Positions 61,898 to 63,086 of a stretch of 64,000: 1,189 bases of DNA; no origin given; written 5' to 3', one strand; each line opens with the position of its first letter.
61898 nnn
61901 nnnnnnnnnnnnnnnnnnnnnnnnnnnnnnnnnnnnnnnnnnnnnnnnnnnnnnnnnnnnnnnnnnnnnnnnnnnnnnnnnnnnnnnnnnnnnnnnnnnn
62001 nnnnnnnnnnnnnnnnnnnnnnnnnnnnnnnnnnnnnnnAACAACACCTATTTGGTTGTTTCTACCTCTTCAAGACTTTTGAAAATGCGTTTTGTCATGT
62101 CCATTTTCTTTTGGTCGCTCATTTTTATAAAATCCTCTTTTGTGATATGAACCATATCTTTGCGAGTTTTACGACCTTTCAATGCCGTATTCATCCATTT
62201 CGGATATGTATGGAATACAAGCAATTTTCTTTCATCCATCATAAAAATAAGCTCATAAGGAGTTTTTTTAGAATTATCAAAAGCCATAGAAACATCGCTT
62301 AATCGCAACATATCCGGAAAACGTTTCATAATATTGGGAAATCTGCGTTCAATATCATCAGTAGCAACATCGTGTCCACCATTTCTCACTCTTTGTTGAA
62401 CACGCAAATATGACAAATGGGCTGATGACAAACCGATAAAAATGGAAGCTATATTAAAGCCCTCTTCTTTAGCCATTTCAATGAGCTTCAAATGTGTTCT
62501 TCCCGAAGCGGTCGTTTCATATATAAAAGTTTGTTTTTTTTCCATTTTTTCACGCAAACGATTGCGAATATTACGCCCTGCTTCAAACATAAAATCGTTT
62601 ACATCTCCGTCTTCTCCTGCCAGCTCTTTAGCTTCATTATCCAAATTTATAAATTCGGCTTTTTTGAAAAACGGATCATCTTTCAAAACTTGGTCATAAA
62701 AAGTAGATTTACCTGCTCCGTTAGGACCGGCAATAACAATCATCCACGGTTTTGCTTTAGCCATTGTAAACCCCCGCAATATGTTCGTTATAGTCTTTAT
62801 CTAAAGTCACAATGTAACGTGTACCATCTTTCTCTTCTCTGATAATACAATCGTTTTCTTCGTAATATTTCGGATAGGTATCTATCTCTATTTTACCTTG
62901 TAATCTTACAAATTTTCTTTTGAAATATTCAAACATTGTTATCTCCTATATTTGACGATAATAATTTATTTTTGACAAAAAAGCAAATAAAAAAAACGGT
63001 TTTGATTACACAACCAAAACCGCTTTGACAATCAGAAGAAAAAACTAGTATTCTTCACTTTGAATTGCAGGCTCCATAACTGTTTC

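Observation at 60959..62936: Four-gene operon beside gyrA: unannotated 59 aa ORF overlapping a zeta-toxin-like P-loop kinase, then a Cys/His/Asp transglutaminase-like protein, then a 70 aa ORF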

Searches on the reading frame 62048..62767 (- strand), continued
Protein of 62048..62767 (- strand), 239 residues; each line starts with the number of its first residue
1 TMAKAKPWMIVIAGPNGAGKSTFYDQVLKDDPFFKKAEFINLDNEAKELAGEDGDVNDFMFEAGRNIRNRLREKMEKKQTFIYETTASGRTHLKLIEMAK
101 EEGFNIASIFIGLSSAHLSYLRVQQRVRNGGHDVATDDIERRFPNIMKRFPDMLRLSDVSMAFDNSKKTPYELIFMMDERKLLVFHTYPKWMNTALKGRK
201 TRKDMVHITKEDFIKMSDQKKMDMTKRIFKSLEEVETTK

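Call 78: search_solved_structures(query=A8, max_evalue=10, show_alignments=3)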
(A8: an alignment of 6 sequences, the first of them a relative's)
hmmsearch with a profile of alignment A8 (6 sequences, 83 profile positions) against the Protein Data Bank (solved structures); distinct sequences matched with E-value up to 10: 9.
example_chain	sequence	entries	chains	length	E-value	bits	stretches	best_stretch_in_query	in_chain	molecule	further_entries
4bxq_A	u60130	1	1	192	1e-07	35.1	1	50-67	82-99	CPAP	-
4bxp_A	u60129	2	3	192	3.6e-07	33.3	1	50-67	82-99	CPAP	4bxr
4ld1_A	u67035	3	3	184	4e-07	33.2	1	50-67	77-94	Uncharacterized protein | Centrosomal P4.1-associated protein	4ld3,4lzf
4mpz_A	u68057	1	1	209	0.043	17.1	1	48-67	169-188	Sas-4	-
4by2_A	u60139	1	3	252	0.093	16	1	48-67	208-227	ANASTRAL SPINDLE 2, SAS 4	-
6s5y_A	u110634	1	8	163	0.29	14.4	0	52-70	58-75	Group B streptococcal R4 surface protein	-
1wj4_A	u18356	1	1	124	0.47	13.7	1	48-74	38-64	KIAA0794 protein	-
5x3p_A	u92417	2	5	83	0.81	13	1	52-75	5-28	UBX domain-containing protein 7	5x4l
4iug_A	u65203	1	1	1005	1.5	12.1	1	8-63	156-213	Beta-galactosidase A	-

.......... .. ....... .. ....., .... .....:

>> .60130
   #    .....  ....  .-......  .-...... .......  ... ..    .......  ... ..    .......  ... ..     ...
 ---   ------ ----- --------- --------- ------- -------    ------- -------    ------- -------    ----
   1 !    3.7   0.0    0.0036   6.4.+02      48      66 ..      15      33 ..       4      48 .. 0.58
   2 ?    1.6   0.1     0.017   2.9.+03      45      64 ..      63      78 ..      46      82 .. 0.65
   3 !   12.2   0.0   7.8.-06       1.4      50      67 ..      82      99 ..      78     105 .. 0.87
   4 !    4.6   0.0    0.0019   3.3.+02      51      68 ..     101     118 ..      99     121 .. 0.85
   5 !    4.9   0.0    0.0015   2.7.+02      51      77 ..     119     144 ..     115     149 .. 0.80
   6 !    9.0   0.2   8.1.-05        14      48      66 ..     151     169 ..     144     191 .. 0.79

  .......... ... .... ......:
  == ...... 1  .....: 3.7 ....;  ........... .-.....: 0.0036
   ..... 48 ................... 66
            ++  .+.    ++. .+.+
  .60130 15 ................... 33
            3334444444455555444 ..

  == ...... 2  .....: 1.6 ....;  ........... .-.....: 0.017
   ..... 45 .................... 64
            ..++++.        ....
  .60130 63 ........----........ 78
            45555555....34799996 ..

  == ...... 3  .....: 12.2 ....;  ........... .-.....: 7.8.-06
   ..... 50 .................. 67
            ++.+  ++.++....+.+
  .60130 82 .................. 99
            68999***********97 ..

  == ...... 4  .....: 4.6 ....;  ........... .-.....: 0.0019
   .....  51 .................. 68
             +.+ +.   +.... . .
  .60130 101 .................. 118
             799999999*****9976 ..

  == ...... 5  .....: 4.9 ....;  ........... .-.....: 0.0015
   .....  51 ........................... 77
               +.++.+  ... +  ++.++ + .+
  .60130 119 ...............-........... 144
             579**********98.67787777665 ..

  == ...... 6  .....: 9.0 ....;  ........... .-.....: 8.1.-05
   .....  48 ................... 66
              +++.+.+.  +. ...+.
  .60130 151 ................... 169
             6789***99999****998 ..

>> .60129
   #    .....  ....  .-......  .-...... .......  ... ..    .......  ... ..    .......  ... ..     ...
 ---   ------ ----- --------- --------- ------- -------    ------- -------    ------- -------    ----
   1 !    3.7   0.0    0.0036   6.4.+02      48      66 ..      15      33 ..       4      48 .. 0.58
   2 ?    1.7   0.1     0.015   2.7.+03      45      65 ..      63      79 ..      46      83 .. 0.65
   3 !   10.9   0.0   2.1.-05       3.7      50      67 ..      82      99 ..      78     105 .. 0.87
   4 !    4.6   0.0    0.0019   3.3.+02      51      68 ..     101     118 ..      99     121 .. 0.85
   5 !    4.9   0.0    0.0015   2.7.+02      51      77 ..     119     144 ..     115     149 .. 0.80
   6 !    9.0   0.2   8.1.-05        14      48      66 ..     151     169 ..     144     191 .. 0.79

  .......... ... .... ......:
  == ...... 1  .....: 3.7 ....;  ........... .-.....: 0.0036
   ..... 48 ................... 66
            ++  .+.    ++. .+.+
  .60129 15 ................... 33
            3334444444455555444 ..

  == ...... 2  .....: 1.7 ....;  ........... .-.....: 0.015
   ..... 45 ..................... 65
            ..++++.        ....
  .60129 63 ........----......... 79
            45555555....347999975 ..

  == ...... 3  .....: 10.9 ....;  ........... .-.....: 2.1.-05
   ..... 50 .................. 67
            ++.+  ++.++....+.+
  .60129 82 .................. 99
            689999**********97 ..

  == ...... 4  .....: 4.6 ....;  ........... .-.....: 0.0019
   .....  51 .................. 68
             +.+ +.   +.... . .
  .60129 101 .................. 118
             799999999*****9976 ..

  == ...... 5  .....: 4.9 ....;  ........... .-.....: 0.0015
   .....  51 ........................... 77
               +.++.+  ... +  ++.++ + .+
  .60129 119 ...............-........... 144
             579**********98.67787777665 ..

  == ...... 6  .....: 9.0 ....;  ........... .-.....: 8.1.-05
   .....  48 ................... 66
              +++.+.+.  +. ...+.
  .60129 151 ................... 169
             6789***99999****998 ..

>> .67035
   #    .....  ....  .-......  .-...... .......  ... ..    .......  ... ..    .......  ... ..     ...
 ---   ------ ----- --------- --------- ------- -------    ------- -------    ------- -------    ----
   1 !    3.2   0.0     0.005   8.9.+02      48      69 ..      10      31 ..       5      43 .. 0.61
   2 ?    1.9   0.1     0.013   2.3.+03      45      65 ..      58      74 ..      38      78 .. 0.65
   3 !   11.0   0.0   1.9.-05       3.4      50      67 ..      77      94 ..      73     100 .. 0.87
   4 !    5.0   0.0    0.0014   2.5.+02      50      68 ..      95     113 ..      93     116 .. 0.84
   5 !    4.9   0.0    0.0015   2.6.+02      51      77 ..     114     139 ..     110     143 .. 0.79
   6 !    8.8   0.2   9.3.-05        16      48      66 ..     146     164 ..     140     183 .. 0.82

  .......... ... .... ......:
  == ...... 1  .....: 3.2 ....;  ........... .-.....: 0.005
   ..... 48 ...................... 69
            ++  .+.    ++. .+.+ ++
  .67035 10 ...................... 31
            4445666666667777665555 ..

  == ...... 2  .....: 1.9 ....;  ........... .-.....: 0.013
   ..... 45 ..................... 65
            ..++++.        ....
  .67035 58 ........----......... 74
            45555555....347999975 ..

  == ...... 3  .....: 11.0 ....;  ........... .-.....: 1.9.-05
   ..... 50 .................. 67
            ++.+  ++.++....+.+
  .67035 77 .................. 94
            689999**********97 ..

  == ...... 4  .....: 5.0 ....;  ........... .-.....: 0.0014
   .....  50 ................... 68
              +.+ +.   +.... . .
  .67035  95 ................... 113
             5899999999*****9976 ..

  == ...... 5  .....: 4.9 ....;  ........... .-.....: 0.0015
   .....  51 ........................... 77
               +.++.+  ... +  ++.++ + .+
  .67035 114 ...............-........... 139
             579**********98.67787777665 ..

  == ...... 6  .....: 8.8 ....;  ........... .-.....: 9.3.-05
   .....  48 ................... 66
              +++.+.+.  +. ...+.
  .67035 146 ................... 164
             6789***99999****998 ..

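Call 89: search_protein_families(library=phrogs, proteins=[window:62048-62767:-], max_evalue=0.1)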
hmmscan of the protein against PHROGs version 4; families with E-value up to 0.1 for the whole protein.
window:62048-62767:- (239 aa): 7 families
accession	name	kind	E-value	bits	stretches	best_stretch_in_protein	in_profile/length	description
phrog_2071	-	other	3.3e-07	31.4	1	4-129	13-124/282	ATPase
phrog_800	-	head and packaging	0.00077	19.2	1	4-146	29-179/511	terminase small subunit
phrog_124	-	DNA, RNA and nucleotide metabolism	0.001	19.5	1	3-54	39-83/382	Sak4-like ssDNA annealing protein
phrog_761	-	other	0.0032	18.1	1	2-32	14-44/362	thymidylate kinase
phrog_77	-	DNA, RNA and nucleotide metabolism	0.0079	15.7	1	10-45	323-363/967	SbcC-like subunit of palindrome specific endonuclease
phrog_12375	-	DNA, RNA and nucleotide metabolism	0.021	16.1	0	112-164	31-82/100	DNA binding protein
phrog_26393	-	unknown function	0.037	15.5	0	43-78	18-51/77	-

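Call 98: find_related_loci(query=window:62051-62689:-, collection=metagenome_contigs, flank=4000)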
Query seq(213 aa) (213 aa) in metagenome_contigs; peptide patterns used: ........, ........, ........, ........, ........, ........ (x = any residue, [..] = any of these).
174 stretches matched a pattern; 2 encode a relative of the query (tblastn E <= 1e-3); 2 distinct loci.
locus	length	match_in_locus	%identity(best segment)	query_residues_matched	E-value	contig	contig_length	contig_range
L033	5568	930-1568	97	1-213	3e-142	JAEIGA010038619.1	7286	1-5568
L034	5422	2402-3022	61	2-208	2e-84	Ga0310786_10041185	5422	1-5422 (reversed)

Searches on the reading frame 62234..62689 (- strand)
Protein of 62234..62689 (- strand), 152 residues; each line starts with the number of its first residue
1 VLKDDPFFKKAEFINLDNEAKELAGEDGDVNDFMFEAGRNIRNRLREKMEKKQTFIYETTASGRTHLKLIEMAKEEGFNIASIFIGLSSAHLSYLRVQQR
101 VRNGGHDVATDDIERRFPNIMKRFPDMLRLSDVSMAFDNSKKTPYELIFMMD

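Call 87: search_solved_structures(query=A9, max_evalue=10, show_alignments=5)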
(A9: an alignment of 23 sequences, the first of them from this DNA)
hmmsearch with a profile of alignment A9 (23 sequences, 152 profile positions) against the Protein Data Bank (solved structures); distinct sequences matched with E-value up to 10: 3.
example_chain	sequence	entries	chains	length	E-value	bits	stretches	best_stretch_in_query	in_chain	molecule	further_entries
7bly_A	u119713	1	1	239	0.28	14.2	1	77-113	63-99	Aspergillus niger contig An12c0130, genomic contig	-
2q37_A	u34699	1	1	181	0.81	12.7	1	12-76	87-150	OHCU decarboxylase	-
8sd5_A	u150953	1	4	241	1.1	12.2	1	31-79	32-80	6-hydroxymethyl-7,8-dihydropterin pyrophosphokinase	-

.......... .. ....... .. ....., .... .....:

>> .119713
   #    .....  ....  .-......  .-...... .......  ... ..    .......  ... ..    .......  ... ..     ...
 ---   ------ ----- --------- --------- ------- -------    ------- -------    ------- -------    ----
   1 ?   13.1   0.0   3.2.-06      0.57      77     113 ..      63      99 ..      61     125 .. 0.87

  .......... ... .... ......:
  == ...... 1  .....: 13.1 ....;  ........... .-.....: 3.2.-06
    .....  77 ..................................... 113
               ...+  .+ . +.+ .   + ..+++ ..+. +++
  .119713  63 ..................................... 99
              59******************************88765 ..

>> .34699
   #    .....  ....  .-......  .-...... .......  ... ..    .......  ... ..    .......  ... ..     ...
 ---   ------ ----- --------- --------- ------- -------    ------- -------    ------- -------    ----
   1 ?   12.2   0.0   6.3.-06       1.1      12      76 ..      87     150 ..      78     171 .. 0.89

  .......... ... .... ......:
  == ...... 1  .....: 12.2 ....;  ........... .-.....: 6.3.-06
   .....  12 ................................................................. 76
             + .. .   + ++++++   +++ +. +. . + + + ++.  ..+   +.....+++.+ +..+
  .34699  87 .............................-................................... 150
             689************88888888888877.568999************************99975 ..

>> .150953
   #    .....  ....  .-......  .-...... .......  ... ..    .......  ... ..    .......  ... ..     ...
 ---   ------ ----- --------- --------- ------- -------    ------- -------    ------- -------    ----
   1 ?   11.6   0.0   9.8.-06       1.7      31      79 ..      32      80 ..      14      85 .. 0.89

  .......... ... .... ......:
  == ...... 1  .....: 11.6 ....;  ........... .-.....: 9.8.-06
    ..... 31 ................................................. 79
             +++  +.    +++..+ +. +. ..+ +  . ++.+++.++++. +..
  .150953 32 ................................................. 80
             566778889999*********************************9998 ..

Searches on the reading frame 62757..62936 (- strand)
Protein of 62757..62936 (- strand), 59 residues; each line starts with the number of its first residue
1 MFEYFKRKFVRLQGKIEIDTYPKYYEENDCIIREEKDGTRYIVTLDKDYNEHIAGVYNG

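Call 3: search_protein_families(library=pfam, proteins=[window:62757-62936:-], max_evalue=1)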
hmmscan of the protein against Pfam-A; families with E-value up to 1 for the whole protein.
window:62757-62936:- (59 aa): 1 family
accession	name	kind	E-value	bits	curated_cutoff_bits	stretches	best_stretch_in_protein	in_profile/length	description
PF16510.12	P22_portal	-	0.12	11.3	26.1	1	7-51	427-472/594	Phage P22-like portal protein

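Call 4: search_protein_families(library=ncbifam, proteins=[window:62757-62936:-], max_evalue=1)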
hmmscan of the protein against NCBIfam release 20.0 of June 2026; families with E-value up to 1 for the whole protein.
window:62757-62936:- (59 aa): 1 family
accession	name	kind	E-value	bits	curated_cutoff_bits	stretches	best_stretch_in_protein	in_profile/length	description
NF010301.0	PRK13740.1-2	subfamily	0.12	12.6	210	1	10-53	41-84/128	conjugal transfer protein TraY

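Call 5: search_protein_families(library=padloc, proteins=[window:62757-62936:-], max_evalue=1)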
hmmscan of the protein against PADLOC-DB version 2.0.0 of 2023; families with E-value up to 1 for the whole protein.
window:62757-62936:- (59 aa): 0 families

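Call 41: find_homologous_proteins(query=A5, max_evalue=0.01)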
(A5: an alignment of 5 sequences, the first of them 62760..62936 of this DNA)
Query A5 (5 sequences) (59 aa, profile of the alignment): 35 proteins with E <= 0.01 among 87 candidates.
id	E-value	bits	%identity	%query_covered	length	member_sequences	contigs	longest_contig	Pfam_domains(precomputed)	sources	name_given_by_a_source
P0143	4.3e-31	124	98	100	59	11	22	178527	-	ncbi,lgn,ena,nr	ncbi:MAG: hypothetical protein J6K16_01330 [Alphaproteobacteria bacterium]|nr:hypothetical protein [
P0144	1.3e-30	122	86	98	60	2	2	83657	-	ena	-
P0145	2.8e-30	121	75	100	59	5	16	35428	-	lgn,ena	-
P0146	8.3e-28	113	67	93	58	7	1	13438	-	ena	-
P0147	9.1e-28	113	66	100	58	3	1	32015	-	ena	-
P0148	3.1e-27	112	73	93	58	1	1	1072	-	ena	-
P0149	3.2e-27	112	63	100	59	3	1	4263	-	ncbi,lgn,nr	ncbi:MAG: hypothetical protein J6039_02045 [Alphaproteobacteria bacterium]|nr:hypothetical protein [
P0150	5.3e-27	111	78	100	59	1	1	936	-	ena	-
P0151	7.4e-27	110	78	100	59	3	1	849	-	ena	-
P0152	9.1e-27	110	72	98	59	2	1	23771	-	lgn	-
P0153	1.4e-26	110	66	98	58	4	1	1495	-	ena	-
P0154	2.8e-26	109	44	95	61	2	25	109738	-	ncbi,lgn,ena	-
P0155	4.0e-26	108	61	100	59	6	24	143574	-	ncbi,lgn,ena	-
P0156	5.7e-26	108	61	100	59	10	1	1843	-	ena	-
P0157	1.4e-25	106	64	93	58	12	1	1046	-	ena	-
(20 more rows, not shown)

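Call 89: search_protein_families(library=phrogs, proteins=[window:62757-62936:-], max_evalue=0.1)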
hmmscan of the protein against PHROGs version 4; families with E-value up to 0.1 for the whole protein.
window:62757-62936:- (59 aa): 1 family
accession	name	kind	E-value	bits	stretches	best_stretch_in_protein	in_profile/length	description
phrog_33735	-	unknown function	0.07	14.3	1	13-57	87-131/170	-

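Call 104: search_solved_structures(query=A6, max_evalue=10, show_alignments=2)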
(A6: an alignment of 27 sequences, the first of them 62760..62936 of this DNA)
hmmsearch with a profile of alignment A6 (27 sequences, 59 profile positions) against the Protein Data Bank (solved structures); distinct sequences matched with E-value up to 10: 13.
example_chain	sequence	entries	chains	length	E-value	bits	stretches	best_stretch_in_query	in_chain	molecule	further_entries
7scn_B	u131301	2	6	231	0.36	13.7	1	20-43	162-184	Hemagglutinin HA2 chain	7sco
9n7s_b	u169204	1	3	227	0.42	13.4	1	20-43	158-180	H1 HA2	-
9dm0_B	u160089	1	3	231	0.44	13.4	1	20-43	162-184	Hemagglutinin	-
5vzl_C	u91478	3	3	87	0.56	13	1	29-56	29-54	phage anti-CRISPR AcrIIA4 | Associated protein | Anti-CRISPR AcrIIA4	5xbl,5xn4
4r4e_B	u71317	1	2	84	0.58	13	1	23-43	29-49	HTH-type transcriptional regulator GlnR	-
5bv6_A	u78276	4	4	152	0.59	13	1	23-43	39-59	cGMP-dependent protein kinase 2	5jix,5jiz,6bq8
5vw1_B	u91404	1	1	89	0.6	12.9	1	29-56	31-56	anti-CRISPR protein AcrIIA4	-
5k8s_A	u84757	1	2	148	0.66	12.8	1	23-49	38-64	CAMP-dependent protein kinase regulatory subunit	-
5t3n_A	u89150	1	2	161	0.8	12.5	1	23-49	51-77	cAMP-dependent protein kinase regulatory subunit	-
5h2c_B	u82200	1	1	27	1.2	11.9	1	35-59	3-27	Nucleus-vacuole junction protein 1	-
11mx_A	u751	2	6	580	1.4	11.8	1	20-43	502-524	Hemagglutinin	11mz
2x1c_A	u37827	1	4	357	1.4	11.8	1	5-31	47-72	ACYL-COENZYME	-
2x1d_A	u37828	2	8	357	1.4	11.8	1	5-31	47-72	ACYL-COENZYME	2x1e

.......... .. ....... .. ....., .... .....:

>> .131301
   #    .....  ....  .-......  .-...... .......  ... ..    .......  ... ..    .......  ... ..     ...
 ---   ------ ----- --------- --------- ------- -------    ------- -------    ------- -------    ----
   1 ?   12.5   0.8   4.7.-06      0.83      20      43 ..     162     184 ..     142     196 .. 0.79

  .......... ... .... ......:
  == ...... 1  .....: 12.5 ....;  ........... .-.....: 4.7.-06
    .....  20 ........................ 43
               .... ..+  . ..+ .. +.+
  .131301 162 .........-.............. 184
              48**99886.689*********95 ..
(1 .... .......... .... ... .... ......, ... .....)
